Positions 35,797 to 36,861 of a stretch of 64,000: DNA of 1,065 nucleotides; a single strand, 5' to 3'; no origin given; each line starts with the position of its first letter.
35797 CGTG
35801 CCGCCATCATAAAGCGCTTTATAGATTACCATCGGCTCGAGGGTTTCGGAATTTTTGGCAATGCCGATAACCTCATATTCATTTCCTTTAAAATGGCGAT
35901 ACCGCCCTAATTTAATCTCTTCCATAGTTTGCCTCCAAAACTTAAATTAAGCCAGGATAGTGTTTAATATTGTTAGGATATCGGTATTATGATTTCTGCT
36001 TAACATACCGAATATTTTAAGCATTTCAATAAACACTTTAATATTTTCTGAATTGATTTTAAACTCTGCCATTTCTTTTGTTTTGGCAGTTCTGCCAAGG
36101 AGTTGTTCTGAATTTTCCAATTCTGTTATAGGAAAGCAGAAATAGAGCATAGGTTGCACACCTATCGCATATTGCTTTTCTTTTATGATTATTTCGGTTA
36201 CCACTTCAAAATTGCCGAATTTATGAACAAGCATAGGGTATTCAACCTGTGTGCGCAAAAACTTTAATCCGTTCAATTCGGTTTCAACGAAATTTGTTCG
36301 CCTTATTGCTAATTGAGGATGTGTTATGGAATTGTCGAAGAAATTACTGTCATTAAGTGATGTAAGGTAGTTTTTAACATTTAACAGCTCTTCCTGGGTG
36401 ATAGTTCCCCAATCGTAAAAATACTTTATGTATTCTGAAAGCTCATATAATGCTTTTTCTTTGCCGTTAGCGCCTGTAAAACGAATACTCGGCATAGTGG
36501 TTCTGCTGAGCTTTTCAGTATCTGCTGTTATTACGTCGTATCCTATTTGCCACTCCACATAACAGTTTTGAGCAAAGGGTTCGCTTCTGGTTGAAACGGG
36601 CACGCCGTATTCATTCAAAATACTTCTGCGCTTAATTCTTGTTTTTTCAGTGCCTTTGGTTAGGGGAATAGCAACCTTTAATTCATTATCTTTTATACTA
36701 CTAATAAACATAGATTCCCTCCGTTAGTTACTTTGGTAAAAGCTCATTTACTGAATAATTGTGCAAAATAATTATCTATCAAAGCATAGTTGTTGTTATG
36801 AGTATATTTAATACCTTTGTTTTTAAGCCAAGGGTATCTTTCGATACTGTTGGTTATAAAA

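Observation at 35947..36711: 254-aa methyltransferase partner with no recognisable nuclease signature: novel restriction endonuclease or a different MTase-coupled effector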

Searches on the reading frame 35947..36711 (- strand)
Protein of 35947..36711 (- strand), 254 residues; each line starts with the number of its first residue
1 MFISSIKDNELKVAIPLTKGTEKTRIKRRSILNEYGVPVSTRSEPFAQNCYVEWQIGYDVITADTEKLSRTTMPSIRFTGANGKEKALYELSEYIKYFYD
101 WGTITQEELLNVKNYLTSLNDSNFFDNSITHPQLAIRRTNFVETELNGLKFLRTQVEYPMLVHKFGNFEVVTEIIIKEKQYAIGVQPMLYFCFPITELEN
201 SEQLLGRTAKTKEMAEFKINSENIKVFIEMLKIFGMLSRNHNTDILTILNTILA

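Call 3: search_protein_families(library=pfam, proteins=[window:35947-36711:-], max_evalue=1)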
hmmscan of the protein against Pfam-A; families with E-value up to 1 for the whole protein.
window:35947-36711:- (254 aa): 2 families
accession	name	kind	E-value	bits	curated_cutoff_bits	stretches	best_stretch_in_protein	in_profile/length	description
PF09522.15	RE_R_Pab1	-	6.2e-44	149.4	25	1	135-252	2-119/119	R.Pab1 restriction endonuclease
PF05603.17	Hikeshi-like_N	-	0.046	13.9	27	1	176-223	37-83/133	Hikeshi-like, N-terminal domain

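Call 4: search_protein_families(library=ncbifam, proteins=[window:35947-36711:-], max_evalue=1)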
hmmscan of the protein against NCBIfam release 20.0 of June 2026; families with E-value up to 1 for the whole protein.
window:35947-36711:- (254 aa): 1 family
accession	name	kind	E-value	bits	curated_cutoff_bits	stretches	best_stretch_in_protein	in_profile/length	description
NF053610.1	Sso10a_fam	subfamily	0.38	10.8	60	0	207-245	17-55/64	Sso10a family chromatin protein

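Call 5: search_protein_families(library=padloc, proteins=[window:35947-36711:-], max_evalue=1)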
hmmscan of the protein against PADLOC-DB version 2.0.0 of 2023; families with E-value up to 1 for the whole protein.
window:35947-36711:- (254 aa): 1 family
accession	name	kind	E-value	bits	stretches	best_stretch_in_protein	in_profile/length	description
PDLC03538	REase_II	-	1.4e-21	75.2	2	86-253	73-223/226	Type II restriction enzyme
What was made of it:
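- On PabI / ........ restriction DNA glycosylase family (Pfam PF09522): PADLOC REase_II PDLC03538 E=1.4e-21 (call 5).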

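Call 6: search_solved_structures(query=window:35947-36711:-, max_evalue=1, show_alignments=2)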
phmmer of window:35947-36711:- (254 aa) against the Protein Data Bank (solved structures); distinct sequences matched with E-value up to 1: 5.
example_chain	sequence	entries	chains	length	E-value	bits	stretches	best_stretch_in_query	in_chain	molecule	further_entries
7cfa_A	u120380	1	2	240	7.4e-54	185.6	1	13-253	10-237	R.Pab1 family restriction endonuclease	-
2dvy_A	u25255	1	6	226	5.6e-19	71.5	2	88-253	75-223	Restriction endonuclease PabI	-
3waz_A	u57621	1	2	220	3.2e-18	69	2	88-253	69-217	Putative uncharacterized protein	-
6l2n_A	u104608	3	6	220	8.9e-18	67.6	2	88-253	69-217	RE_R_Pab1 domain-containing protein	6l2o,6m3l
5iff_A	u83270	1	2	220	1.9e-17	66.4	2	88-253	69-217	Uncharacterized protein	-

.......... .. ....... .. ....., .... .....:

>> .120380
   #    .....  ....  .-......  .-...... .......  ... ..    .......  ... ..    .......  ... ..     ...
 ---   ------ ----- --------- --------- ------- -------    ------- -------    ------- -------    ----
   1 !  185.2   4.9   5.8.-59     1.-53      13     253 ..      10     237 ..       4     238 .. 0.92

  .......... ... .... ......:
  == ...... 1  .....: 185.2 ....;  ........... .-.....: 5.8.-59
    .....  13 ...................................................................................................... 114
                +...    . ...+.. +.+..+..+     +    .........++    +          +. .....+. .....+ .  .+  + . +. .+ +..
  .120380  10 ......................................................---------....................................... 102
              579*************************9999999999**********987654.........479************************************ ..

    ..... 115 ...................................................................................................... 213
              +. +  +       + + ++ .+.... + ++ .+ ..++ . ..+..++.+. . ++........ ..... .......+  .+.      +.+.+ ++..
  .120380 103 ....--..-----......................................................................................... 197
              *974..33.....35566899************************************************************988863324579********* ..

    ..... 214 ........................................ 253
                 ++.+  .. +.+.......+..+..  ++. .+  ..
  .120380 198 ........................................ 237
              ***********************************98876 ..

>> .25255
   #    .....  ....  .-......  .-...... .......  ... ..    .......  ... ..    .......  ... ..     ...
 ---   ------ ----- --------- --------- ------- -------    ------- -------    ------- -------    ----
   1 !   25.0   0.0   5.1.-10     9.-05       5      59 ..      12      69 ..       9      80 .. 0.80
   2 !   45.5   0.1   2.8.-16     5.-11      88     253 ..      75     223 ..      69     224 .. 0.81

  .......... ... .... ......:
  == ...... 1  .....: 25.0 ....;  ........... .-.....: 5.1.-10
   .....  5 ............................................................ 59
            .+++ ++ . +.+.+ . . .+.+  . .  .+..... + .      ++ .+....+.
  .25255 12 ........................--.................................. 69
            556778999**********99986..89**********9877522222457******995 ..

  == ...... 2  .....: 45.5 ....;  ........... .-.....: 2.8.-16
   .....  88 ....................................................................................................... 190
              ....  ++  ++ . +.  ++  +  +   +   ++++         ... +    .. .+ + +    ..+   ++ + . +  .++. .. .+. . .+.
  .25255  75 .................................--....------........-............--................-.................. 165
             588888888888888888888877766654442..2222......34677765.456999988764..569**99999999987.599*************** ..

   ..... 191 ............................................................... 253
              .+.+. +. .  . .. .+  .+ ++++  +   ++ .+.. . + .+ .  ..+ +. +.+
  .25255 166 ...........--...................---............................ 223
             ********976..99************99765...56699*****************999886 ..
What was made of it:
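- On PabI / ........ restriction DNA glycosylase family (Pfam PF09522): 2dvy R.PabI E=5.6e-19 in two segments (call 6).
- The loop next to the lyase lysine is 9 residues longer than in R.CcoLI (call 6), so AP-lyase efficiency could differ. The loop beside the lyase lysine is 9 residues longer than in R.CcoLI (call 6).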

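Call 19: find_homologous_proteins(query=window:35947-36711:-, max_evalue=0.001)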
Query window:35947-36711:- (254 aa): 1116 proteins with E <= 0.001 among 1422 candidates; the best 120 are listed.
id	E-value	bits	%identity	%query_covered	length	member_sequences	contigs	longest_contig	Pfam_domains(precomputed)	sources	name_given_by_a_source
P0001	1.2e-160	550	98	100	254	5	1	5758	PF09522.16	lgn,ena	-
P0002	5.1e-147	505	88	100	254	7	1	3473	PF09522.16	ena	-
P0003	9.5e-127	439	74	100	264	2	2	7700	PF09522.16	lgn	-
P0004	5.8e-126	436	74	100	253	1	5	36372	PF09522.16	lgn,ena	-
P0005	5.6e-125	433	73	100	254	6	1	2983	PF09522.16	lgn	-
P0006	4.3e-124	430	72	100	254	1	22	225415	PF09522.16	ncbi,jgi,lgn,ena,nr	ncbi:MAG: R.Pab1 family restriction endonuclease [Clostridiales bacterium]|nr:R.Pab1 family restrict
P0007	3.0e-123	428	72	100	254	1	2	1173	PF09522.16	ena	-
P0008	6.4e-123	426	71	100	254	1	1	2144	PF09522.16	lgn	-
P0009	9.8e-123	426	72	100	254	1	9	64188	PF09522.16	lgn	-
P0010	1.2e-122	426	72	100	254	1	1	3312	PF09522.16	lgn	-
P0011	2.4e-122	425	71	100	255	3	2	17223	PF09522.16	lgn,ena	-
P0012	1.0e-121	423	71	100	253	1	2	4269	PF09522.16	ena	-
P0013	1.1e-121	422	71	100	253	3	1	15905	PF09522.16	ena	-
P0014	1.7e-121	422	70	100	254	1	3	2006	PF09522.16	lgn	-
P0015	2.0e-121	422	72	100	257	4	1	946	PF09522.16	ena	-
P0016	5.1e-121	420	69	100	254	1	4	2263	PF09522.16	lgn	-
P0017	9.1e-121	419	71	100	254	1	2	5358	PF09522.16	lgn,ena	-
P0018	1.4e-120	419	70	100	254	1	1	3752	PF09522.16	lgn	-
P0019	3.5e-118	411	68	100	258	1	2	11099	PF09522.16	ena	-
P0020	4.5e-118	411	68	100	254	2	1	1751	PF09522.16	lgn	-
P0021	2.6e-117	408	70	100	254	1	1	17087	PF09522.16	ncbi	-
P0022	1.5e-116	406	71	100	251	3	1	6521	PF09522.16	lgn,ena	-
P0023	2.2e-116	405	69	100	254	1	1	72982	PF09522.16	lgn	-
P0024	1.4e-115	402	67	100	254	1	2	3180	PF09522.16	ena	-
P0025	7.4e-114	397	70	100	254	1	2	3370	PF09522.16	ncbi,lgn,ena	-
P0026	8.8e-114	397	68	100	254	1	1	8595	PF09522.16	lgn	-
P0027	2.8e-112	392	70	100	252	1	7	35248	PF09522.16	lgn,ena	-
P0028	5.5e-112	391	68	100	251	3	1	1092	PF09522.16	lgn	-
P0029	6.6e-112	390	69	100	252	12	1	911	PF09522.16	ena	-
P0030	7.7e-112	390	69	100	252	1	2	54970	PF09522.16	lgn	-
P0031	8.5e-111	387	68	100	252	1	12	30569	PF09522.16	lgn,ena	-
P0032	8.9e-111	387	69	100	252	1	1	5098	PF09522.16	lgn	-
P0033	3.7e-110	385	68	100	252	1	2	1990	PF09522.16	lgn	-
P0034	7.1e-110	384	68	100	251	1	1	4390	PF09522.16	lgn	-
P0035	8.2e-110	384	68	100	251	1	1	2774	PF09522.16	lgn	-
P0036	8.9e-110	383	68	100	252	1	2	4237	PF09522.16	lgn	-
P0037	1.2e-109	383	68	100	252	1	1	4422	PF09522.16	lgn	-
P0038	1.2e-109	383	68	100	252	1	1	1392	PF09522.16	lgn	-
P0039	1.6e-109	383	67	100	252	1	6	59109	PF09522.16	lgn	-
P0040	1.8e-109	382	67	100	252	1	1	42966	PF09522.16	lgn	-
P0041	2.4e-109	382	68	100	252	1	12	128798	PF09522.16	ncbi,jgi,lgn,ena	-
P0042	3.5e-109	382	68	100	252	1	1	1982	PF09522.16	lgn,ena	-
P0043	3.5e-109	382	67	100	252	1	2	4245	PF09522.16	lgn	-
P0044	5.8e-109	381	67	100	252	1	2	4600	PF09522.16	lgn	-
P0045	7.8e-109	380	68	100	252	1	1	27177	PF09522.16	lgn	-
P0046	8.1e-109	380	67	96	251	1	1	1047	PF09522.16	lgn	-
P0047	1.6e-108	379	67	100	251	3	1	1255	PF09522.16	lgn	-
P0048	2.8e-108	379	67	100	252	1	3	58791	PF09522.16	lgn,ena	-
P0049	3.4e-108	378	66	97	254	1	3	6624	PF09522.16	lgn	-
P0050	4.7e-108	378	67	100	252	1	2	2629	PF09522.16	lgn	-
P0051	4.9e-108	378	68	100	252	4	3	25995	PF09522.16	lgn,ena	-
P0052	1.1e-107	377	66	100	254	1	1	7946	PF09522.16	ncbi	-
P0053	1.8e-107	376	67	100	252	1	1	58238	PF09522.16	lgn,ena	-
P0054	9.0e-107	374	65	100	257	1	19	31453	PF09522.16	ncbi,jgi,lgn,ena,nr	ncbi:MAG: R.Pab1 family restriction endonuclease [Ruminococcaceae bacterium]|nr:R.Pab1 family restri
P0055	9.2e-107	374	67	100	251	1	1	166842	PF09522.16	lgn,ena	-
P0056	1.2e-106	373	68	95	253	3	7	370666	PF09522.16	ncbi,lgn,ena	-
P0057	2.4e-106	372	68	95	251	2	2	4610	PF09522.16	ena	-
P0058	6.1e-106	371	66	100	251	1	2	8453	PF09522.16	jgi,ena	-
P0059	1.9e-105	369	64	95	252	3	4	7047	PF09522.16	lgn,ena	-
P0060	2.7e-105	369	66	100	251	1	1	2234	PF09522.16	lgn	-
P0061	5.1e-105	368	65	100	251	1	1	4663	PF09522.16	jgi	-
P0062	7.0e-105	367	67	95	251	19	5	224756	PF09522.16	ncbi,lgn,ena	ncbi:MAG: R.Pab1 family restriction endonuclease [Christensenellales bacterium]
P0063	1.1e-104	367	67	96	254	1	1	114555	PF09522.16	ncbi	-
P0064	1.1e-104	367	65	95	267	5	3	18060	PF09522.16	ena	-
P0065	1.2e-104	367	63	100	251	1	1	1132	PF09522.16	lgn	-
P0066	2.3e-104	366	66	100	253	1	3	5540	PF09522.16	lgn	-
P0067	2.5e-104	366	65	100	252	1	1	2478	PF09522.16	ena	-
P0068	3.1e-104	365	64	95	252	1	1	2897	PF09522.16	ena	-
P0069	1.2e-103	363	62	100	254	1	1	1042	PF09522.16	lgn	-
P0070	1.8e-103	363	62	100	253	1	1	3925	PF09522.16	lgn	-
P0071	2.0e-103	363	62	100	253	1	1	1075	PF09522.16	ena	-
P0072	5.4e-103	361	64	100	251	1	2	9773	PF09522.16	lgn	-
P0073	8.9e-103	361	64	95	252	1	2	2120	PF09522.16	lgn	-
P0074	1.1e-102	360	64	96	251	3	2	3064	PF09522.16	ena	-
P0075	1.2e-102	360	65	100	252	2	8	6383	PF09522.16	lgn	-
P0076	1.5e-102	360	62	100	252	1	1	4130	PF09522.16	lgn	-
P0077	1.5e-102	360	65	97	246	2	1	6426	PF09522.16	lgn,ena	-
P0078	3.8e-102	358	64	96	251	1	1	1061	PF09522.16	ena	-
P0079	4.9e-102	358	67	96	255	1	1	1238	PF09522.16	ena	-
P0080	2.2e-101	356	70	87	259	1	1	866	PF09522.16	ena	-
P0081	2.2e-101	356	65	100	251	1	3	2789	PF09522.16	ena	-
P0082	3.9e-101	355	62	100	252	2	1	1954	PF09522.16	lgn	-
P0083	5.5e-101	355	63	100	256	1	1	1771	PF09522.16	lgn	-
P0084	2.3e-100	353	62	100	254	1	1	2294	PF09522.16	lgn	-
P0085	4.6e-100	352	62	100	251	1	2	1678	PF09522.16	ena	-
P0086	6.2e-100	351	61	100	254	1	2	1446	PF09522.16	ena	-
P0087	1.0e-99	351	61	100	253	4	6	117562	PF09522.16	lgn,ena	-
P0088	1.2e-99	350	61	98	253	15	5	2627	PF09522.16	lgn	-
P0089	2.1e-99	350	61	95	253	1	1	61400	PF09522.16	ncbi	-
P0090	2.5e-99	349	62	95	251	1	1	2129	PF09522.16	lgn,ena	-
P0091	8.5e-99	348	63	96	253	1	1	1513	PF09522.16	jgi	jgi:hypothetical protein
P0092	8.8e-99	347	63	93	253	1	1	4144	PF09522.16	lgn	-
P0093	1.3e-98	347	61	100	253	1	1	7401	PF09522.16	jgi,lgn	jgi:hypothetical protein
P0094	1.3e-98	347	62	95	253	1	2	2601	PF09522.16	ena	-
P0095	2.0e-98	346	62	97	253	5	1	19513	PF09522.16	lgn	-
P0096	3.6e-98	345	62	97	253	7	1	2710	PF09522.16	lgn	-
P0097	6.5e-98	345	62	95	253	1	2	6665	PF09522.16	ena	-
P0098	9.4e-98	344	62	100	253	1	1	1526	PF09522.16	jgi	-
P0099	9.6e-98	344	61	95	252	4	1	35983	PF09522.16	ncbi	-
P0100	2.6e-97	343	60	95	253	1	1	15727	PF09522.16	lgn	-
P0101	4.2e-97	342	60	98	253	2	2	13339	PF09522.16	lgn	-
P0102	8.2e-97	341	61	100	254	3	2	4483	PF09522.16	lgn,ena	-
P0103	9.3e-97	341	62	95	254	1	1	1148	PF09522.16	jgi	jgi:hypothetical protein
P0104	1.3e-96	340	61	95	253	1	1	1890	PF09522.16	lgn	-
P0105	2.1e-96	340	62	95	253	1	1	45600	PF09522.16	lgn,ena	-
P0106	2.1e-96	340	60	96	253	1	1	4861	PF09522.16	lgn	-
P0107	2.4e-96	339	61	93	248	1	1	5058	PF09522.16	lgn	-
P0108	6.6e-96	338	62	91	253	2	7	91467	PF09522.16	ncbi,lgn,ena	-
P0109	1.0e-95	337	60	96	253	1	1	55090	PF09522.16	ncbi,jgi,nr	ncbi:MAG: R.Pab1 family restriction endonuclease [Rickettsiales bacterium]|jgi:hypothetical protein|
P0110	1.3e-95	337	60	100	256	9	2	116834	PF09522.16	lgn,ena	-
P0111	1.5e-95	337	63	96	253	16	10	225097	PF09522.16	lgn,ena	-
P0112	3.0e-95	336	61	96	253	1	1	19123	PF09522.16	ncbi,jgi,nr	ncbi:MAG: R.Pab1 family restriction endonuclease [Spirochaetales bacterium]|jgi:hypothetical protein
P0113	3.5e-95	336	60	96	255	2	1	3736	PF09522.16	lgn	-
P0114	7.3e-95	335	60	100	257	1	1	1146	PF09522.16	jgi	jgi:hypothetical protein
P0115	8.5e-95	334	59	100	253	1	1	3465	PF09522.16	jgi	jgi:hypothetical protein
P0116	9.0e-95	334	59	95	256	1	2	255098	PF09522.16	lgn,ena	-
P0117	2.0e-94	333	61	100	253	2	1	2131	PF09522.16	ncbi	-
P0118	2.3e-94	333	58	96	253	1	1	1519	PF09522.16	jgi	jgi:hypothetical protein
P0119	2.3e-94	333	61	99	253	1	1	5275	PF09522.16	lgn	-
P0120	2.6e-94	333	62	95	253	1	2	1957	PF09522.16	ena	-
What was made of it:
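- More than 1,100 homologue clusters carry PF09522, and the named ones are called 'R.Pab1 family restriction endonuclease' (call 19).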

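Call 20: find_encoding_contigs(protein=window:35947-36711:-, flank=6000, max_places=6)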
Protein window:35947-36711:- (254 aa): 3 contigs read that carry it; 2 places shown.
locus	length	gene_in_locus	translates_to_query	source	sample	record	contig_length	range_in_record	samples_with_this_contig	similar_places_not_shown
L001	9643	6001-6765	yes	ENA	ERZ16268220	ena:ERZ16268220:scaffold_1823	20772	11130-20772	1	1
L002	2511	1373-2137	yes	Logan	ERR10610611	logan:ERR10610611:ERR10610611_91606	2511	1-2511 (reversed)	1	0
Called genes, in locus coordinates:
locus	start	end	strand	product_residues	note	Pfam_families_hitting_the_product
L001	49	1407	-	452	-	PF03629:SASA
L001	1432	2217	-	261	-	PF01261:AP_endonuc_2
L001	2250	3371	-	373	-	PF01408:GFO_IDH_MocA, PF22725:GFO_IDH_MocA_C3, PF02894:GFO_IDH_MocA_C (faint)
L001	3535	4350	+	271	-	PF00165:HTH_AraC (weak), PF12833:HTH_18, PF00165:HTH_AraC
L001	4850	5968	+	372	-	-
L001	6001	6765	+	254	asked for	PF09522:RE_R_Pab1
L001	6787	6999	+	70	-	PF07866:DUF1653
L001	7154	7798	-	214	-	PF13580:SIS_2, PF01380:SIS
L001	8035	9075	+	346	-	PF05050:Methyltransf_21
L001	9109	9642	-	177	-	?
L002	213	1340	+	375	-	-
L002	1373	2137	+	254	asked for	PF09522:RE_R_Pab1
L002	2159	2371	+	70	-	PF07866:DUF1653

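Call 23: find_related_loci(query=A1, collection=genome_contigs, flank=6000)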
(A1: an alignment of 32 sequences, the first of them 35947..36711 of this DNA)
Query A1 (254 aa) in genome_contigs; peptide patterns used: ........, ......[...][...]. (x = any residue, [..] = any of these).
215 stretches matched a pattern; 205 encode a relative of the query (tblastn E <= 1e-3); the best 80 are kept; 80 distinct loci.
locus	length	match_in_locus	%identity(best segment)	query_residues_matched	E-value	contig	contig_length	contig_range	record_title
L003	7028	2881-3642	98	1-254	6e-171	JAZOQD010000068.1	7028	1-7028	MAG: Acutalibacteraceae bacterium isolate T1900045569_YK20190263.MAGScoT_cleanbin_000044 SGB_7964_k141_6435685, whole ge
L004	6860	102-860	72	1-253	3e-130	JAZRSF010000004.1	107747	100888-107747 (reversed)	MAG: Christensenellaceae bacterium isolate T1900045348_YK20190038.MAGScoT_cleanbin_000017 SGB_6728_k141_2865506, whole g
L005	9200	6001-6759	70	1-253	2e-125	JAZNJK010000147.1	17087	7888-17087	MAG: Eubacteriales bacterium isolate T1900044680_TS20190146.MAGScoT_cleanbin_000021 SGB_1680_k141_3516783, whole genome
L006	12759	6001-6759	72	1-253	8e-124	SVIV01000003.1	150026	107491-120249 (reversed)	MAG: Clostridiales bacterium isolate SIG418 NODE_2162_length_150026_cov_9.010741, whole genome shotgun sequence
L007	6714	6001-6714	73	1-238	7e-123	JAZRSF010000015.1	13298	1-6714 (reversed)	MAG: Christensenellaceae bacterium isolate T1900045348_YK20190038.MAGScoT_cleanbin_000017 SGB_6728_k141_2748568, whole g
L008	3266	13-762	70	1-253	3e-124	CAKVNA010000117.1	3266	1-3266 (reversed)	MAG: uncultured Clostridia bacterium isolate REFINED_METABAT215_TOP10_CONTIGS_1500_ASSEMBLY_K77_MERGED__Hadza_MoBio_hadz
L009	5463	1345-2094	68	1-253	6e-118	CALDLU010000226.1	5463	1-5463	MAG TPA_asm: uncultured Clostridia bacterium isolate SRR1747028_bin.21_CONCOCT_v1.1_MAG genome assembly, contig: ERZ8082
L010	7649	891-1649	66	1-253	1e-114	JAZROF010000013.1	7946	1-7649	MAG: Clostridia bacterium isolate T1900045394_YK20190084.MAGScoT_cleanbin_000010 SGB_6950_k141_1636185, whole genome sho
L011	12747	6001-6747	65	1-252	6e-112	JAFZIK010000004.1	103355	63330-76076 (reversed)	MAG: Clostridia bacterium isolate RGIG7795 Water_buffalos_Reticulum-1__c53067, whole genome shotgun sequence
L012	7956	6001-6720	68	1-242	2e-111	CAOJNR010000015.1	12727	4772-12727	MAG TPA_asm: uncultured Clostridia bacterium isolate SRR15730521_bin.4_metawrap_v1.3_MAG genome assembly, contig: NODE.2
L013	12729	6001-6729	67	11-253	1e-110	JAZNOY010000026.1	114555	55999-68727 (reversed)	MAG: Acutalibacteraceae bacterium isolate T1900044839_TS20190305.MAGScoT_cleanbin_000005 SGB_2931_k141_524017, whole gen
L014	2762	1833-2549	65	1-242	2e-113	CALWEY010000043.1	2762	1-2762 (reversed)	MAG: uncultured Clostridia bacterium isolate E02__bin162 genome assembly, contig: E02__k127_359160, whole genome shotgun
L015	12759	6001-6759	59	1-254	6e-101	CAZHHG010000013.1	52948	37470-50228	MAG TPA_asm: uncultured Melioribacter sp. isolate SRP278314_co1_185 genome assembly, contig: NODE_821_length_52948_cov_6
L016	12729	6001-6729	60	1-244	7e-100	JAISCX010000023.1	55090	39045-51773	MAG: Rickettsiales bacterium isolate Gx485_bin105 k119_6527012, whole genome shotgun sequence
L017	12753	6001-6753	57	1-254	8e-100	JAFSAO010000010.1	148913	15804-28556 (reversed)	MAG: Opitutales bacterium isolate RGIG2967 Goat_Rectum-1__c232, whole genome shotgun sequence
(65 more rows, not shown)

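Call 26: predict_structure(alignment_id=A1)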
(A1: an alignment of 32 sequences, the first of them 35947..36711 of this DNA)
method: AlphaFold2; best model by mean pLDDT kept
length: 254 residues; sequences in the alignment: 32
mean_pLDDT: 89.4   pTM: 0.86
mean pLDDT of the five models: 89.4, 88.8, 88.7, 87.9, 85.5
residues with pLDDT >= 90: 168; 70-90: 65; 50-70: 17; < 50: 4
segments of 3 or more residues with pLDDT < 50: 33-35
pLDDT, mean of each block of 10 residues (from residue 1): 93 85 72 57 85 91 94 96 96 98 98 98 90 88 96 90 91 76 74 93 91 93 97 95 98 97
secondary structure, 60 per line:
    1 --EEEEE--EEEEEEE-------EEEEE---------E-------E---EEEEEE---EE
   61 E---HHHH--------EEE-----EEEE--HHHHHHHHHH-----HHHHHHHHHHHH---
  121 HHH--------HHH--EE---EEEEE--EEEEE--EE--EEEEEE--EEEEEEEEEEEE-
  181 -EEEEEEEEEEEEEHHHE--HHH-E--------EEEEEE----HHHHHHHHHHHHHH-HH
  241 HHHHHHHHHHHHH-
elements in order: E3-7 E10-16 E24-28 E50-55 E59-61 H65-68 E77-79 E85-88 H91-100 H106-117 E142-146 E149-153 E160-165 E168-179 E182-194 E214-219 H224-237 H239-253
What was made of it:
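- On PabI / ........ restriction DNA glycosylase family (Pfam PF09522): The AF2 model has pLDDT 89.4 (call 26). Only a monomer was modelled (call 26).
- Fold: the AF2 model has pLDDT 89.4 and pTM 0.86 (call 26).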
